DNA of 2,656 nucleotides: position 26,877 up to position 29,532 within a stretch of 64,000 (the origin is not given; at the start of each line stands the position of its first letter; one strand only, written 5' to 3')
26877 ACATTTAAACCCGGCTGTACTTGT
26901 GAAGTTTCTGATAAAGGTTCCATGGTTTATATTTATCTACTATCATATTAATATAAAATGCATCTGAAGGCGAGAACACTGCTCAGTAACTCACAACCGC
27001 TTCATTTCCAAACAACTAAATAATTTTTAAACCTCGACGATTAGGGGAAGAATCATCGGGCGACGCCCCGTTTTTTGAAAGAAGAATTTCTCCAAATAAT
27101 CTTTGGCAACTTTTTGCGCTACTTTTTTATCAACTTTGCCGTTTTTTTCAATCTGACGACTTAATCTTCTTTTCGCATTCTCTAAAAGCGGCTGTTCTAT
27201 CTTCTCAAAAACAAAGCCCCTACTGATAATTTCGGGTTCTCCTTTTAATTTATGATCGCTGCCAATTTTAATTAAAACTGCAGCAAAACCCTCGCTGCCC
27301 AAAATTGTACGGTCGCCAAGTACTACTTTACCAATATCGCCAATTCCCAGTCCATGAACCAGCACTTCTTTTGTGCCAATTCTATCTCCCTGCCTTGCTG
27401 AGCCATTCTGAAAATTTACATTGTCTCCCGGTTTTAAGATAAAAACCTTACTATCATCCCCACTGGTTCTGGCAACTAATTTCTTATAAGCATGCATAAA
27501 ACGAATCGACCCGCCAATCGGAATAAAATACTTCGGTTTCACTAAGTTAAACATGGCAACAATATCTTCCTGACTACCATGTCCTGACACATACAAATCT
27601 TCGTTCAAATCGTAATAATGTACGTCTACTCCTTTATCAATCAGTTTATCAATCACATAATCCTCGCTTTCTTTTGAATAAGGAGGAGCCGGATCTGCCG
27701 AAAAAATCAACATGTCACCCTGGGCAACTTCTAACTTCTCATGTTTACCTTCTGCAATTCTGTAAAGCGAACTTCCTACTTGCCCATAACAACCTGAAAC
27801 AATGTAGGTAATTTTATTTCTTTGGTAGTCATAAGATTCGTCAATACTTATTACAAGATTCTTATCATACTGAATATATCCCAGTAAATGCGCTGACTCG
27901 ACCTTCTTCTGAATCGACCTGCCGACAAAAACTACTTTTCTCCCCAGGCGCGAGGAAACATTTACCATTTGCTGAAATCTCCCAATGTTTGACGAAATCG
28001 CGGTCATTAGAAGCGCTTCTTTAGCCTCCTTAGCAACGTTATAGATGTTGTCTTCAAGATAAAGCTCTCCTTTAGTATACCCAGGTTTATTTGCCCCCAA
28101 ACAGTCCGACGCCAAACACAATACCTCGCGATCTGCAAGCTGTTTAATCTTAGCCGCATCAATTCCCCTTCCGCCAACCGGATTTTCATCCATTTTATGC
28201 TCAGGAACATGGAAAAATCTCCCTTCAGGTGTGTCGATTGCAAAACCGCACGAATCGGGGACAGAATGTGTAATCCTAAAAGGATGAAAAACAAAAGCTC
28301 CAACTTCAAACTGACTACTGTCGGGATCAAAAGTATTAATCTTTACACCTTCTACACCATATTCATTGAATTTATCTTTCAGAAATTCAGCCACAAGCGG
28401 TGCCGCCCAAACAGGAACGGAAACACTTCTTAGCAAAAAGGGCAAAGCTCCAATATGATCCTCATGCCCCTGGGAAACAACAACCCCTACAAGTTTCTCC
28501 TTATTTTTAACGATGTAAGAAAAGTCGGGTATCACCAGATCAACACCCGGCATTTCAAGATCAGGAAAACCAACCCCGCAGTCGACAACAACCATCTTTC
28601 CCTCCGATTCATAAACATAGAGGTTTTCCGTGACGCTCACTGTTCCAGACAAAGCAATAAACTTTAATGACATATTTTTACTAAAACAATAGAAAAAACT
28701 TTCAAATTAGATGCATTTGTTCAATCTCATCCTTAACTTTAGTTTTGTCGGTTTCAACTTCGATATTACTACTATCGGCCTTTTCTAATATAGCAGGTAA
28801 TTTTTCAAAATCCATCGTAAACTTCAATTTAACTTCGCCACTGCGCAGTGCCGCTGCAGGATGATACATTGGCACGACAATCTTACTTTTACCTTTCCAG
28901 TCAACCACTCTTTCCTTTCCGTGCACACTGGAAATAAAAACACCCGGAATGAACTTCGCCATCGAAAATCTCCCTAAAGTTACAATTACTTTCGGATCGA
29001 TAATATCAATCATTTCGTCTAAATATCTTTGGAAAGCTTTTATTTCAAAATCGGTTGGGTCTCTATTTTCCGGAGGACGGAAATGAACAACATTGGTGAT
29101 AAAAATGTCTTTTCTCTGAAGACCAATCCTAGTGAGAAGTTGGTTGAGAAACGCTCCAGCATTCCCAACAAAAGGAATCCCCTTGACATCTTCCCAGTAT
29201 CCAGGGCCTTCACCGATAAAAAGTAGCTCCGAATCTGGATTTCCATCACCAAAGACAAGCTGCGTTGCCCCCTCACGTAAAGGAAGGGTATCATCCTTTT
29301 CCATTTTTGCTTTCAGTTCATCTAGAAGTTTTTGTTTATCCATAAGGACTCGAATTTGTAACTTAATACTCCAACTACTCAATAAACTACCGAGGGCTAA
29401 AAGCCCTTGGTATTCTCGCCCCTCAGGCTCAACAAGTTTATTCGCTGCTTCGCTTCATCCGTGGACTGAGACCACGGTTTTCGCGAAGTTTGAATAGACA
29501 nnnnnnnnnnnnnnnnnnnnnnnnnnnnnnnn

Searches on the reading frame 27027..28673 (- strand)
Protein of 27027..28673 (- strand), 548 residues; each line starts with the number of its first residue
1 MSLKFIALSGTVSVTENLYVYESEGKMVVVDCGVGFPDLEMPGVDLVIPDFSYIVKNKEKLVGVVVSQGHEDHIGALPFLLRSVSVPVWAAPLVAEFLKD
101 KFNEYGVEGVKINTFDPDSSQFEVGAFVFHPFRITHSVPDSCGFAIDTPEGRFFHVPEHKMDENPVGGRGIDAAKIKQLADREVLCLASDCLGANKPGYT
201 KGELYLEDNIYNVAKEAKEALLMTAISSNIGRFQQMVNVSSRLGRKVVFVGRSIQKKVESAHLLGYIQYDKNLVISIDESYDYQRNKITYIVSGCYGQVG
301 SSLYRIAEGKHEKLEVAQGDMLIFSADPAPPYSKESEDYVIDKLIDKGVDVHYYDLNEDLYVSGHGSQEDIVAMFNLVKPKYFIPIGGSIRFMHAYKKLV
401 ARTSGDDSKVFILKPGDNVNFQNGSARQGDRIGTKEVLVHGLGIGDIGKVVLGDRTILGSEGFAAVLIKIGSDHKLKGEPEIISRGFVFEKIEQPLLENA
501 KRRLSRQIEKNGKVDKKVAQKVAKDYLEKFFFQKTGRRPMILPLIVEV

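Call 15: search_protein_families(library=pfam, proteins=[window:27027-28673:-], max_evalue=0.01)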
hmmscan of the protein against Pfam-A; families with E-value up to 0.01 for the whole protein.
window:27027-28673:- (548 aa): 5 families
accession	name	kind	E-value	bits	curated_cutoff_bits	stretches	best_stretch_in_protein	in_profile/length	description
PF22505.1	RNase_J_b_CASP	-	7e-28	97.4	27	1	221-334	4-117/126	Ribonuclease J, beta-CASP domain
PF17770.6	RNase_J_C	-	1.1e-19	71.8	23.8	1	451-548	1-102/102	Ribonuclease J C-terminal domain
PF12706.13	Lactamase_B_2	-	4.6e-11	43.1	27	1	29-160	4-144/200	Beta-lactamase superfamily domain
PF00753.33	Lactamase_B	-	8.5e-08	32.8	22.7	1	17-153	7-144/196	Metallo-beta-lactamase superfamily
PF07521.17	RMMBL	-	2.1e-05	24.8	21.6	1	362-407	14-59/63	Zn-dependent metallo-hydrolase RNA specificity domain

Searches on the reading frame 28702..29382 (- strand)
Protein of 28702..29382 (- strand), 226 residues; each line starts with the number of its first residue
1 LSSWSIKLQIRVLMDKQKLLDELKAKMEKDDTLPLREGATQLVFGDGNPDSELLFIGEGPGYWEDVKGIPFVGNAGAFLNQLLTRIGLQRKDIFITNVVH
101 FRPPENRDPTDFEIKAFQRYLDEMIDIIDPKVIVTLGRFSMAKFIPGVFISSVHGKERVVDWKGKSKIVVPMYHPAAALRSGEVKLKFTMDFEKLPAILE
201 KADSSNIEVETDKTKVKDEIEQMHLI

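Call 15: search_protein_families(library=pfam, proteins=[window:28702-29382:-], max_evalue=0.01)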
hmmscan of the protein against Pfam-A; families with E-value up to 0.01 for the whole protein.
window:28702-29382:- (226 aa): 1 family
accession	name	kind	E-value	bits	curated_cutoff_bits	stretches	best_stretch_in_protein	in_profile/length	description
PF03167.25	UDG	-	2.8e-31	108.9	24.3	1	44-182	1-125/141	Uracil DNA glycosylase superfamily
